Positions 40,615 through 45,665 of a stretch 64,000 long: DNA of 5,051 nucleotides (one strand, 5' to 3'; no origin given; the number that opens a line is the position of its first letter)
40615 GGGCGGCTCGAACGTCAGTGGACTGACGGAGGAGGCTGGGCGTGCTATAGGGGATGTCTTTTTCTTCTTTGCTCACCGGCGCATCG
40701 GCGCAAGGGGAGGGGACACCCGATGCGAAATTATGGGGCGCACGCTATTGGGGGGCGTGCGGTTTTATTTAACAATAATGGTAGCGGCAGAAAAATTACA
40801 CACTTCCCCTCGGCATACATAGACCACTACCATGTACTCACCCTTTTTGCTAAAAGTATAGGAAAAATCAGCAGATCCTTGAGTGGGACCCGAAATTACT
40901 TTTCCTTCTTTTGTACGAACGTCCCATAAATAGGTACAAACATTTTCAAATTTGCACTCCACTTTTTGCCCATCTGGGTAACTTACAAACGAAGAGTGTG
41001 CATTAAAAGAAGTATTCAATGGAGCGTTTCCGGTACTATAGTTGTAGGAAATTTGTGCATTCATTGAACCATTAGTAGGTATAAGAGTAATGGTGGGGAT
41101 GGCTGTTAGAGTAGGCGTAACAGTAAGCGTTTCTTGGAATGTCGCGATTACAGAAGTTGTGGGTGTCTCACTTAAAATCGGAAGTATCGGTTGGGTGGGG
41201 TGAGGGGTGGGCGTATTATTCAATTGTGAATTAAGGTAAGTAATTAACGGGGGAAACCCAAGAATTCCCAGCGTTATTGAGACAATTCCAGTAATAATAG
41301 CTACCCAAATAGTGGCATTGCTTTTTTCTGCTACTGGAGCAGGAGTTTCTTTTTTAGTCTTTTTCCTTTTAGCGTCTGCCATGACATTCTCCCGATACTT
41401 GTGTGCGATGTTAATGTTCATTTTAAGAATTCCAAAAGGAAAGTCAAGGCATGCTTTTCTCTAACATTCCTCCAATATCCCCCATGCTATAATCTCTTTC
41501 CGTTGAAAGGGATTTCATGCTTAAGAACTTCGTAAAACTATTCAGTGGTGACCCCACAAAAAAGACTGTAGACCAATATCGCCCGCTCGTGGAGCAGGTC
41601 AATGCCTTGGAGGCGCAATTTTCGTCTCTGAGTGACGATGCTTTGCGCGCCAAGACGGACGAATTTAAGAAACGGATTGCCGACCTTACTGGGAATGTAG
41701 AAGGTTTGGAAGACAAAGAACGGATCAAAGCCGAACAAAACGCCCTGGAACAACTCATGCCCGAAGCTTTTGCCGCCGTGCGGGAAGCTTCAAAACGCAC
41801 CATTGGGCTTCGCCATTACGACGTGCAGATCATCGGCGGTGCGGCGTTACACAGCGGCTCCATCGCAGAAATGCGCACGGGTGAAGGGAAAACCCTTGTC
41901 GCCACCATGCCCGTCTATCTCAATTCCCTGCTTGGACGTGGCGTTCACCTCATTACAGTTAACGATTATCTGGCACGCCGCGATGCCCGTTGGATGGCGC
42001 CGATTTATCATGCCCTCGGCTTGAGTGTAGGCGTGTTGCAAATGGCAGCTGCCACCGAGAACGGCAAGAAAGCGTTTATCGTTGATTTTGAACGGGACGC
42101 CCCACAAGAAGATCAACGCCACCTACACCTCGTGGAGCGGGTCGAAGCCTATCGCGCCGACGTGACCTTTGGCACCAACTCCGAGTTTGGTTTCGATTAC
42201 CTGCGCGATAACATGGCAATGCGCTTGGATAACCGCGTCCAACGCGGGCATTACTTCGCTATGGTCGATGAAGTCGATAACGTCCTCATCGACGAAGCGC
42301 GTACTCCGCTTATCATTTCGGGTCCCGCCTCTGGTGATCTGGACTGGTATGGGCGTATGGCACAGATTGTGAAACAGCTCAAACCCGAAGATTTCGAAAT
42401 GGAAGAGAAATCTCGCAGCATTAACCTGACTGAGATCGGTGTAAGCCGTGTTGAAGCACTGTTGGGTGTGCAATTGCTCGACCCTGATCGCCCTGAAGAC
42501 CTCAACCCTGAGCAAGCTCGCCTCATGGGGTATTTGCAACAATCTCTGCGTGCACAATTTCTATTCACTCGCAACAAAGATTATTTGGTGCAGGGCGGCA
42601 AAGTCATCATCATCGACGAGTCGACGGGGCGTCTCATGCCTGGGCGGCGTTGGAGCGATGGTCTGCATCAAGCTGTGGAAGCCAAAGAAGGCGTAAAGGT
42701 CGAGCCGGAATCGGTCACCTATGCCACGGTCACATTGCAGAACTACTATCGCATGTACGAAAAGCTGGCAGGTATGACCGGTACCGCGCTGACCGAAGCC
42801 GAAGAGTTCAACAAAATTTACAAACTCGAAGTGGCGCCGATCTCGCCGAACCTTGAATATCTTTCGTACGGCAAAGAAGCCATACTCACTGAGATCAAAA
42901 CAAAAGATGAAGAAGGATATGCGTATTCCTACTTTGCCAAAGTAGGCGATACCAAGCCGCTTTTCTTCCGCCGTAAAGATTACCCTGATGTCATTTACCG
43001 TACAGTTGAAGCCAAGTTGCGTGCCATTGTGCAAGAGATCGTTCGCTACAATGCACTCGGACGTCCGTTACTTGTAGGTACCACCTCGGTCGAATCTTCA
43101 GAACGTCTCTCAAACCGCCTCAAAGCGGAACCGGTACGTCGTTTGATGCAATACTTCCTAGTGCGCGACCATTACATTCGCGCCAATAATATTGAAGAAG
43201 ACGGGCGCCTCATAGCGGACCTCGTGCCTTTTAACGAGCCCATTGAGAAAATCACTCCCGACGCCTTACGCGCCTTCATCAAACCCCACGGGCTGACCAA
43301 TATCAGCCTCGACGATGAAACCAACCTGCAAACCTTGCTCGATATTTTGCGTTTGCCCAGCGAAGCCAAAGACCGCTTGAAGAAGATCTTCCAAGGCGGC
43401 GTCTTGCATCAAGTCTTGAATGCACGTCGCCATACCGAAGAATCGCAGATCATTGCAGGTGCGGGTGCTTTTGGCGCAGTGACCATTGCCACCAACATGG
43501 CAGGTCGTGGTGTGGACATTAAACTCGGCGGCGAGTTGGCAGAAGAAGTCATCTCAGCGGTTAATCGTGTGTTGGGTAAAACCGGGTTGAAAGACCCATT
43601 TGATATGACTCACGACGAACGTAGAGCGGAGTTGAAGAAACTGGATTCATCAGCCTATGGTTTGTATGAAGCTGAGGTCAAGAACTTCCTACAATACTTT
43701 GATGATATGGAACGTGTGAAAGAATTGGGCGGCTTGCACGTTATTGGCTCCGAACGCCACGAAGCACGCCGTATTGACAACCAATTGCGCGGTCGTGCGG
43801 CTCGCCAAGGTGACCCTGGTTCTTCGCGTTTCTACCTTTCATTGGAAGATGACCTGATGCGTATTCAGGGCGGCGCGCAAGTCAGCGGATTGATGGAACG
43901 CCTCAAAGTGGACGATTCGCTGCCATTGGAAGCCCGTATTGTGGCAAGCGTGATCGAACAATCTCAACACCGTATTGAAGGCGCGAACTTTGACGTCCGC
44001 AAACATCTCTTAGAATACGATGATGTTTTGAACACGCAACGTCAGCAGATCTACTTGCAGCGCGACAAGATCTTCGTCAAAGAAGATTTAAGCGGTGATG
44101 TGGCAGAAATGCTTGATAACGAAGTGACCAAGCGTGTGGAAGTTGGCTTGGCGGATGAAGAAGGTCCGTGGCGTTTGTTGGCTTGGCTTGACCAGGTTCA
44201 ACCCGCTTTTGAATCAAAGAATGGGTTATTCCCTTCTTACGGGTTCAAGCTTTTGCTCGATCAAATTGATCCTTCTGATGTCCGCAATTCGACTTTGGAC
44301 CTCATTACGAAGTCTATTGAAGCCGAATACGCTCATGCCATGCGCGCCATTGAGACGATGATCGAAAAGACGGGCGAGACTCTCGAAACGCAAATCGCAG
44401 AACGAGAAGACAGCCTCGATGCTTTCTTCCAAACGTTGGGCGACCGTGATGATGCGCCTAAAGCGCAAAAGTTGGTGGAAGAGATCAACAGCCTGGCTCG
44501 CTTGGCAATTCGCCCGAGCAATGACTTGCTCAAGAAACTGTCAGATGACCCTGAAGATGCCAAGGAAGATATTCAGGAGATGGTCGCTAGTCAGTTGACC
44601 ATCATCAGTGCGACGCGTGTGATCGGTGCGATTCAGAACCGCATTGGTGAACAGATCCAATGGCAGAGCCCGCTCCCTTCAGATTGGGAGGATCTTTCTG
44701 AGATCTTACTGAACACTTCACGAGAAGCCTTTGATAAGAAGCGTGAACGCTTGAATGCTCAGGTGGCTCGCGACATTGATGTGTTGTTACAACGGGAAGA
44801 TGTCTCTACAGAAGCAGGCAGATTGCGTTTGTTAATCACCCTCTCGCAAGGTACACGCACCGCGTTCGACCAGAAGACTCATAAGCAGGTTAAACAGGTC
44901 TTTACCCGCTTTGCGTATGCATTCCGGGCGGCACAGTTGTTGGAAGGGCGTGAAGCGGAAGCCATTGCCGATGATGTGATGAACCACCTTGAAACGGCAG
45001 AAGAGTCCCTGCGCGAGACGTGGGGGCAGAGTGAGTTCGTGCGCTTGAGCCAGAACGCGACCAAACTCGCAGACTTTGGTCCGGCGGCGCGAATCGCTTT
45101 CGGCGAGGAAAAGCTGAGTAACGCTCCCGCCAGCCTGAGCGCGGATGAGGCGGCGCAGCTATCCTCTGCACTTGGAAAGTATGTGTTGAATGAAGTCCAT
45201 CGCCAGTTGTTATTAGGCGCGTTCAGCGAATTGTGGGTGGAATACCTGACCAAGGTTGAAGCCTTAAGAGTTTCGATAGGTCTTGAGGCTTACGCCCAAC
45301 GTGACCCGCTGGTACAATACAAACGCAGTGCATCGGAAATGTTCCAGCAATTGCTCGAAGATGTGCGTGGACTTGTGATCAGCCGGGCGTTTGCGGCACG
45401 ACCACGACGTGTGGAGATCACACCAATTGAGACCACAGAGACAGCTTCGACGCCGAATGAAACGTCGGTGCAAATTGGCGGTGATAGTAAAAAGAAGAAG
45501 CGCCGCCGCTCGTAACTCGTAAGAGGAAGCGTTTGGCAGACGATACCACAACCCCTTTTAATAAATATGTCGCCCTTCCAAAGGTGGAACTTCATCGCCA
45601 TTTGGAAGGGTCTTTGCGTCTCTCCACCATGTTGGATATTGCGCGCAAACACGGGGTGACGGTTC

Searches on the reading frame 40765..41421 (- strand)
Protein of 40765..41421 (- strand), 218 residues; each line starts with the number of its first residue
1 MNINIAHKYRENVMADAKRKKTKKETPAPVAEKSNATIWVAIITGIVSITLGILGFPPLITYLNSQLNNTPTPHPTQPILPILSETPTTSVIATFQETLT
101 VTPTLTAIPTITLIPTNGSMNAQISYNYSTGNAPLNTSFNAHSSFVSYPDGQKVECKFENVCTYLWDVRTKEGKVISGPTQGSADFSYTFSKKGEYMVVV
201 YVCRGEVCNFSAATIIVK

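Call 3: search_protein_families(library=pfam, proteins=[window:40765-41421:-], max_evalue=0.01)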
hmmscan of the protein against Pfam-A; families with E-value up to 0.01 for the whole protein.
window:40765-41421:- (218 aa): 2 families
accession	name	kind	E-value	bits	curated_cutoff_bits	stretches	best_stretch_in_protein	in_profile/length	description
PF08329.16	ChitinaseA_N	-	0.00055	20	21.2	1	133-217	19-106/133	Chitinase A, N-terminal domain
PF00801.26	PKD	-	0.0018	18.7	23.5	1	151-203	14-66/80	PKD domain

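Call 12: search_protein_families(library=ncbifam, proteins=[window:40765-41421:-], max_evalue=0.01)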
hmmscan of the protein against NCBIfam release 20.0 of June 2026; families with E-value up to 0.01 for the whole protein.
window:40765-41421:- (218 aa): 0 families

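Call 21: find_encoding_contigs(protein=window:40765-41421:-, flank=10000, max_places=6)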
Protein window:40765-41421:- (218 aa): no gene with exactly this product is on record in the collection.

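Call 44: find_homologous_proteins(query=window:40765-41421:-, max_evalue=0.001)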
Query window:40765-41421:- (218 aa): 16 proteins with E <= 0.001 among 187 candidates.
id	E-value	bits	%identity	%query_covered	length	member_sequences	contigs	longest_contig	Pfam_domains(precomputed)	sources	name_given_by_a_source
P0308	2.3e-128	444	99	94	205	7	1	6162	-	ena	-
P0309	8.9e-113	393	88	94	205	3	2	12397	-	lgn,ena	-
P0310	1.0e-90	321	73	92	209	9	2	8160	-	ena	-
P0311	7.4e-67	243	58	93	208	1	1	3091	-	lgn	-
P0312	4.8e-66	240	85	64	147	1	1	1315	-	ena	-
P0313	1.9e-59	219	50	93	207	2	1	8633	-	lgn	-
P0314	2.7e-59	218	54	92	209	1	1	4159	-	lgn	-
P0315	3.3e-49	185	51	86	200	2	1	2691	-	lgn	-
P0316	4.9e-49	185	49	86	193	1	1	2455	-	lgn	-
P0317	9.8e-45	170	48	86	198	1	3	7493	-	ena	-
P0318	2.7e-43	166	44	86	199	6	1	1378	-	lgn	-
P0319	8.1e-42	161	43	93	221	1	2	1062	-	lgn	-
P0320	9.7e-38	148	44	83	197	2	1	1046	-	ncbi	-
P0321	1.6e-36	144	42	94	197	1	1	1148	-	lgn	-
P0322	3.4e-30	123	40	93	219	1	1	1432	-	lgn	-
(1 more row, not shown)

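Call 45: find_encoding_contigs(protein=P0309, flank=10000, max_places=3)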
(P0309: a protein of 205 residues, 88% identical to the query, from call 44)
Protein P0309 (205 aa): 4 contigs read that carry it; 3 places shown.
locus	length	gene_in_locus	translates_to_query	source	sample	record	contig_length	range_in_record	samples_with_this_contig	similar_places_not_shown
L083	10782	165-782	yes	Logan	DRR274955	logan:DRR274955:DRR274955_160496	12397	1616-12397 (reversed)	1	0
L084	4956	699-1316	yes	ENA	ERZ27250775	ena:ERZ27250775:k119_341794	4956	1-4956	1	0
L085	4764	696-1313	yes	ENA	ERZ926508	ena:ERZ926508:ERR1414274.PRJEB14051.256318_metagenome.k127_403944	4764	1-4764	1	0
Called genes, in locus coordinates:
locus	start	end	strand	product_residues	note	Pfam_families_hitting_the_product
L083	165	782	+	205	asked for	-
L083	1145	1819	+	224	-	PF00072:Response_reg (weak)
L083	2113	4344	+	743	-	PF07730:HisKA_3 (weak), PF02518:HATPase_c (weak)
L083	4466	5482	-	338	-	PF13487:HD_5, PF01966:HD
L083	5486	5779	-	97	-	-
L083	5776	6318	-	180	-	PF17248:DUF5317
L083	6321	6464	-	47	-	-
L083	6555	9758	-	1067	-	PF13374:TPR_10 (faint), PF25873:WHD_MalT, PF17874:TPR_MalT (weak), PF24885:TPR_NPHP3 (weak), PF13424:TPR_12, PF14938:SNAP, PF17874:TPR_MalT (weak), PF03704:BTAD, +7 more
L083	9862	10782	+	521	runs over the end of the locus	PF27757:Competence-induced_Ccs4_N, PF13231:PMT_2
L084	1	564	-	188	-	?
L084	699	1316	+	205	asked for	-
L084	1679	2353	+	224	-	PF00072:Response_reg (weak)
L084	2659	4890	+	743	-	PF07730:HisKA_3 (weak), PF02518:HATPase_c (weak)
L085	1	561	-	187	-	?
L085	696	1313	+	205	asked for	-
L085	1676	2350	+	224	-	PF00072:Response_reg (weak)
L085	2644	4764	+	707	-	?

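Call 46: find_encoding_contigs(protein=P0310, flank=10000, max_places=3)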
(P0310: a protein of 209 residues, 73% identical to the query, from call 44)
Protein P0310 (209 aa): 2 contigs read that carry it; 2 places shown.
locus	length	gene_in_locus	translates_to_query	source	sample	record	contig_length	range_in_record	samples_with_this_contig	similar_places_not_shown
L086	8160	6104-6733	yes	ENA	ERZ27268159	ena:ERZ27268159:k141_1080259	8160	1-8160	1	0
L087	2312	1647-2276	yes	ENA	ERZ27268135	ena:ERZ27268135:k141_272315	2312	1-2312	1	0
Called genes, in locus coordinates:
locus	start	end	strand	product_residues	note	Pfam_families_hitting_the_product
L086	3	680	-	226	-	?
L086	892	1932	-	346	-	PF00962:A_deaminase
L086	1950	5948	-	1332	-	PF07517:SecA_DEAD, PF01043:SecA_PP_bind, PF21090:P-loop_SecA, PF07516:SecA_SW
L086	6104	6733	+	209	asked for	-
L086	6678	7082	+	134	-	-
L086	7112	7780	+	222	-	PF00072:Response_reg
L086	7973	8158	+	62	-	?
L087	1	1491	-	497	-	?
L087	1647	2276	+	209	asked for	-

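Call 47: find_encoding_contigs(protein=P0313, flank=10000, max_places=3)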
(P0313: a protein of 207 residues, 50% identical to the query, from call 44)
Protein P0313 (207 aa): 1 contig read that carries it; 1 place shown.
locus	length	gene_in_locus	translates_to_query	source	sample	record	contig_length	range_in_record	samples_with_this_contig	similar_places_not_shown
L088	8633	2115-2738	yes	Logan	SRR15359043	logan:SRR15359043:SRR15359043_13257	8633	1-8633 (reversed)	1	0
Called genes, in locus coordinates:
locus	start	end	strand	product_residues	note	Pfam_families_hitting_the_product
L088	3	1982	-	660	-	?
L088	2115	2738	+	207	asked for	-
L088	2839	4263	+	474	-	PF07693:KAP_NTPase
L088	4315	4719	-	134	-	PF02566:OsmC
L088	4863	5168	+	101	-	-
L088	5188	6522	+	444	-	PF14522:Cytochrome_C7 (faint), PF14537:Cytochrom_c3_2 (faint), PF22113:Mtrc-MtrF_II-IV_dom (faint), PF11783:Cytochrome_cB, PF09699:Paired_CXXCH_1 (weak)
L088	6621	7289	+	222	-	PF07947:YhhN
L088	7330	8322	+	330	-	PF13793:Pribosyltran_N, PF14572:Pribosyl_synth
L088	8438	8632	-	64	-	?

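Call 71: predict_structure(alignment_id=A6)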
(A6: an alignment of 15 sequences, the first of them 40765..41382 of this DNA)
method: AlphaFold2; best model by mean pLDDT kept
length: 205 residues; sequences in the alignment: 15
mean_pLDDT: 70.5   pTM: 0.47
mean pLDDT of the five models: 70.5, 69.9, 69.0, 68.6, 66.3
residues with pLDDT >= 90: 72; 70-90: 28; 50-70: 42; < 50: 63
segments of 3 or more residues with pLDDT < 50: 1-14, 16-18, 56-94, 96-102
pLDDT, mean of each block of 10 residues (from residue 1): 45 47 63 63 58 52 46 42 40 44 78 93 94 89 81 93 88 94 95 92 96
secondary structure, 60 per line:
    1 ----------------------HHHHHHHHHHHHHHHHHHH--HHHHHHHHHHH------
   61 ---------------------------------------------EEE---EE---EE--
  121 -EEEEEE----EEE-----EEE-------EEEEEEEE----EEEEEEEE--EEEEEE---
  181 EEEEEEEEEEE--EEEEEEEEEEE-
elements in order: H23-41 H44-54 E106-108 E122-127 E132-134 E140-142 E150-157 E162-169 E172-177 E181-191 E194-204

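Call 74: fold_search(model_id=the predicted structure, library=pdb)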
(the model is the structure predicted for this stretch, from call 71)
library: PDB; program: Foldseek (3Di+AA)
matches with E <= 10: 1540; with E <= 0.001: 5
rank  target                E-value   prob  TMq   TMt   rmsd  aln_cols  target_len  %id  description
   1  4tn9_A                1.1e-04  1.00  0.35  0.78   3.3       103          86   21  Crystal structure of Clostridium histolyticum ColG collagenase polycystic kidney disease-like domain at 1.4 Angstrom r (released 2015-03-11)
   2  4jrw_A                1.7e-04  1.00  0.35  0.78   3.4       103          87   21  Crystal structure of Clostridium histolyticum colg collagenase PKD domain 2 at 1.6 Angstrom resolution (released 2014-05-21)
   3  2y72_A                2.5e-04  1.00  0.35  0.79   3.3       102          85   22  Crystal structure of the PKD Domain of Collagenase G from Clostridium Histolyticum at 1.18 Angstrom Resolution. (released 2011-09-28)
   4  4jgu_A                8.0e-04  1.00  0.33  0.66   4.5       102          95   19  Crystal structure of Clostridium histolyticum ColH collagenase polycystic kidney-disease-like domain 2b at 1.4 Angstro (released 2014-03-05)
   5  6pal_A                9.4e-04  1.00  0.31  0.16   6.5       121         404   12  Bacteroides uniformis endo-laminarinase BuGH158 from the beta(1,3)-glucan utilization locus (released 2020-04-01)
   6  2p9r_B                1.2e-03  1.00  0.31  0.59   4.8       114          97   14  Human alpha2-macroglogulin is composed of multiple domains, as predicted by homology with complement component C3 (released 2007-08-21)
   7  6pal_B                1.3e-03  1.00  0.35  0.19   4.4       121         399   12  Bacteroides uniformis endo-laminarinase BuGH158 from the beta(1,3)-glucan utilization locus (released 2020-04-01)
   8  1l0q_A                1.5e-03  1.00  0.35  0.19   2.3       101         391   14  Tandem YVTN beta-propeller and PKD domains from an archaeal surface layer protein (released 2002-11-06)
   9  7wqp_R                2.4e-03  1.00  0.34  0.70   4.0       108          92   17  Adeno-associated virus serotype PHP.eB in complex with AAVR (released 2022-06-15)
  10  2p9r_A                2.7e-03  1.00  0.32  0.57   4.2       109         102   13  Human alpha2-macroglogulin is composed of multiple domains, as predicted by homology with complement component C3 (released 2007-08-21)
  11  8u01                  2.7e-03  1.00  0.30  0.08   5.1       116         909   14  Crystal Structure of the Glycoside Hydrolase Family 2 TIM Barrel-domain Containing Protein from Phocaeicola plebeius (released 2023-09-27)
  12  2kl6_MODEL_1_A        2.8e-03  1.00  0.26  0.45   7.6       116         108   10  Solution NMR structure of the CARDB domain of PF1109 from Pyrococcus furiosus. Northeast Structural Genomics C (released 2009-08-25)
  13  3dgc_S                3.0e-03  1.00  0.31  0.31   5.5       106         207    6  Structure of IL-22/IL-22R1 (released 2008-07-15)
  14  6nz0_Z                3.5e-03  1.00  0.34  0.67   4.1       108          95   18  Cryo-EM structure of AAV-2 in complex with AAVR PKD domains 1 and 2 (released 2019-06-12)
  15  6weo_1                4.2e-03  1.00  0.31  0.32   5.4       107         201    6  IL-22 Signaling Complex with IL-22R1 and IL-10Rbeta (released 2021-04-28)
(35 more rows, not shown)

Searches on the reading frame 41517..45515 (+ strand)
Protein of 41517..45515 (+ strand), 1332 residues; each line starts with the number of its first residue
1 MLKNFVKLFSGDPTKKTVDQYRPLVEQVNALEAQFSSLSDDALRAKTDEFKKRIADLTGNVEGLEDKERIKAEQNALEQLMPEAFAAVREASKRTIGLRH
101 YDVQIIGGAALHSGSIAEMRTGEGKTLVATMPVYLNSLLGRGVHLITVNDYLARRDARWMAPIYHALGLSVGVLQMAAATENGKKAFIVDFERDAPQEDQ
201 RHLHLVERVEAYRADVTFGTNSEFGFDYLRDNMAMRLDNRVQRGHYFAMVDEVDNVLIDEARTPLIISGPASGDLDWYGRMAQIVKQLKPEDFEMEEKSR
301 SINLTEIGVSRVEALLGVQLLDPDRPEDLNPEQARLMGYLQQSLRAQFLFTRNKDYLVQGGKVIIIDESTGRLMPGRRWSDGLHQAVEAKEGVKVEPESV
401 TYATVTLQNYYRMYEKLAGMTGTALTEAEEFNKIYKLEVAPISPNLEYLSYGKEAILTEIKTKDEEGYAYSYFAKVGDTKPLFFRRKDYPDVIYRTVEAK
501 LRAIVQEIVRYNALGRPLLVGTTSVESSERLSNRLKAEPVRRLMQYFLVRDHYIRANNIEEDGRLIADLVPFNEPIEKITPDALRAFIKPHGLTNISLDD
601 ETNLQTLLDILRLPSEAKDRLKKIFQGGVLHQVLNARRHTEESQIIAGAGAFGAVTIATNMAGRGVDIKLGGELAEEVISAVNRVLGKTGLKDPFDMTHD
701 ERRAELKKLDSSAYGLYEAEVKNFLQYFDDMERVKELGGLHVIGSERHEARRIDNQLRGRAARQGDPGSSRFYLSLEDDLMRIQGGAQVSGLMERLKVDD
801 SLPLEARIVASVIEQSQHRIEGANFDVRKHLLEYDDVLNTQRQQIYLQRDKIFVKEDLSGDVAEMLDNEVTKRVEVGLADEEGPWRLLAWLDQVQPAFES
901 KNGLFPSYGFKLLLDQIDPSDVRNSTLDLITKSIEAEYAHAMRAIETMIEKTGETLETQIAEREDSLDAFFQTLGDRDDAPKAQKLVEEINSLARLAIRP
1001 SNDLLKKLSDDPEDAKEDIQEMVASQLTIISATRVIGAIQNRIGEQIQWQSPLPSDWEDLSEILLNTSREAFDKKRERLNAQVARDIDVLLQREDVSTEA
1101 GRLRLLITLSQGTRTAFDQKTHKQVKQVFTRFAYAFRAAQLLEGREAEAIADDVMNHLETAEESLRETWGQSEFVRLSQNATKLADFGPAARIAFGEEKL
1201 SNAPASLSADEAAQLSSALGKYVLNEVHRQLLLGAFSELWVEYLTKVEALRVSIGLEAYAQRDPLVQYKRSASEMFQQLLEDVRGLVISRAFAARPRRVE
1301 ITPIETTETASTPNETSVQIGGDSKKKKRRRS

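Call 4: search_protein_families(library=pfam, proteins=[window:41517-45515:+], max_evalue=0.01)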
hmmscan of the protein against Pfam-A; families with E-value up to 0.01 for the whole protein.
window:41517-45515:+ (1332 aa): 4 families
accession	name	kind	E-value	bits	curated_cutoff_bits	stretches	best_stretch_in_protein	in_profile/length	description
PF07517.20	SecA_DEAD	-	5.3e-117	390.6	24.6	1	10-432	5-290/290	SecA DEAD-like domain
PF21090.3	P-loop_SecA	-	1.9e-72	243.6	27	2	625-800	54-204/205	SecA P-loop domain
PF07516.18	SecA_SW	-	3.5e-42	145.2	26.7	2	803-948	1-129/200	SecA Wing and Scaffold domain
PF01043.26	SecA_PP_bind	-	4.6e-34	117.8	23.5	1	276-388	4-110/110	SecA preprotein cross-linking domain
